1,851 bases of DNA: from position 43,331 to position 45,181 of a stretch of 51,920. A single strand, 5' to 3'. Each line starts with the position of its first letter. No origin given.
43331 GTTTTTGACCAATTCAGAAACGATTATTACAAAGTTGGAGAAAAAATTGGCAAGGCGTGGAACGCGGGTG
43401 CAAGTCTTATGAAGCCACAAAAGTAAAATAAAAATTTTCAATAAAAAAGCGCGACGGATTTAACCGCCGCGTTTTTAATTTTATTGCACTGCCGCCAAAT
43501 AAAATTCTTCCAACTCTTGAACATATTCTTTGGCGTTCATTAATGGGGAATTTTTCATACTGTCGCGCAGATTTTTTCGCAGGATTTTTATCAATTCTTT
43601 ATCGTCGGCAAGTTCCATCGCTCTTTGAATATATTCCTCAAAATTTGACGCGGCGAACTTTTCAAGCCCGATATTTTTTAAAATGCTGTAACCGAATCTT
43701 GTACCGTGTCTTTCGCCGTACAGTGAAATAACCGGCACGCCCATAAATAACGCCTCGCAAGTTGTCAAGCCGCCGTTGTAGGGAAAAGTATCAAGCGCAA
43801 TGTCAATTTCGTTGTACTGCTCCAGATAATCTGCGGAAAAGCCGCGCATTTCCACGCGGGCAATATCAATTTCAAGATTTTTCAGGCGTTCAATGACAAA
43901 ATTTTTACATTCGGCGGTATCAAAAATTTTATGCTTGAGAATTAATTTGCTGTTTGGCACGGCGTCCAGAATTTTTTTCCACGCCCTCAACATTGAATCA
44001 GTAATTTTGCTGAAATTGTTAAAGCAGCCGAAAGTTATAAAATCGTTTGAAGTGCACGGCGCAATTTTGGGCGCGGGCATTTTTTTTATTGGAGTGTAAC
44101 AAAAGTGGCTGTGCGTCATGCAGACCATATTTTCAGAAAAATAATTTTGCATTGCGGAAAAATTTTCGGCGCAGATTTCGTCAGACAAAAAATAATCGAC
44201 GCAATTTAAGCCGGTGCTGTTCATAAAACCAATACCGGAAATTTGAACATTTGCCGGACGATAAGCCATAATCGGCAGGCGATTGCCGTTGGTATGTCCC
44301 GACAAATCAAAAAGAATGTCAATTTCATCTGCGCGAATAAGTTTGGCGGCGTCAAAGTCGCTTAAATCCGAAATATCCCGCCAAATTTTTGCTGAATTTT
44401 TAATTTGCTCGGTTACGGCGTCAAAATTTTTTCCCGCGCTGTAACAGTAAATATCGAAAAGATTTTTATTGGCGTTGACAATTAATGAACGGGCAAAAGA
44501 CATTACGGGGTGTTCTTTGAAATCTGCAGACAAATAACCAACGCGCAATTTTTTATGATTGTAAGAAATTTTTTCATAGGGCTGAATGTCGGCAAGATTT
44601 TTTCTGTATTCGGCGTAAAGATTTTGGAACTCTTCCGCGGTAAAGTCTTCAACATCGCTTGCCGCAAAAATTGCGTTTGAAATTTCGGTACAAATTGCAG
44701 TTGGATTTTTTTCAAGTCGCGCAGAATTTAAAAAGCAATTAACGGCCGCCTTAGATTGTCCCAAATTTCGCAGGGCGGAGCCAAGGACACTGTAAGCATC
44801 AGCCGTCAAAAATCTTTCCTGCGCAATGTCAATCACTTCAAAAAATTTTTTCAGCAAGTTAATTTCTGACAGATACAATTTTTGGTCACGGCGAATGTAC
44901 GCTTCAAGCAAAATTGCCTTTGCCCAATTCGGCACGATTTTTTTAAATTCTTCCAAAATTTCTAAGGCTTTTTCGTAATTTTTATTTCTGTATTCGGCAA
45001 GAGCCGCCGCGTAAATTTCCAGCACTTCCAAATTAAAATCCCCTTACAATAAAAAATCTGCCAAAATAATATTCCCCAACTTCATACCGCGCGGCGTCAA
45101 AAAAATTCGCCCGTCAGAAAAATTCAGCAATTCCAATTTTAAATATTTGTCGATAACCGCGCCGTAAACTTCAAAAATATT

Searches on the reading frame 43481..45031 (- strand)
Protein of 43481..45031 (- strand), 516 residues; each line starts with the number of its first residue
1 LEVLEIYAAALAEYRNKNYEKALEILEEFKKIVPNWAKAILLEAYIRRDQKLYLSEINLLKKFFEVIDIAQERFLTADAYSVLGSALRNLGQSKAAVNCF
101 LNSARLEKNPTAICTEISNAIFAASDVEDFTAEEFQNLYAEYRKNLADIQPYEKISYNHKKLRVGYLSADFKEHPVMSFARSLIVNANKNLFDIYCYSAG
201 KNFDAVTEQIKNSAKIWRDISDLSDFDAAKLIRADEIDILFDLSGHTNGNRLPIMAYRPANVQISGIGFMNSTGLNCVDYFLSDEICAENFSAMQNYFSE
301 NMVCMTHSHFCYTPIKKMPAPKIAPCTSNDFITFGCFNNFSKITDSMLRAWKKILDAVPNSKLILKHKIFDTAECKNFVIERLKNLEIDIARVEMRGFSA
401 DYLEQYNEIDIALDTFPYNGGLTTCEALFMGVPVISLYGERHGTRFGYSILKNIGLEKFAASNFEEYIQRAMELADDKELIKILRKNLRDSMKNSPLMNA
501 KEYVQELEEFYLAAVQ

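Call 51: search_protein_families(library=pfam, proteins=[window:43481-45031:-], max_evalue=0.00001)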
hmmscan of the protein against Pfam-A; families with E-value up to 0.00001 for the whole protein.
window:43481-45031:- (516 aa): 1 family
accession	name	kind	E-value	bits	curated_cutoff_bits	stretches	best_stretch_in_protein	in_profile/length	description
PF13844.12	Glyco_transf_41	-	3.2e-46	158.1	25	2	153-311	72-230/543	Glycosyl transferase family 41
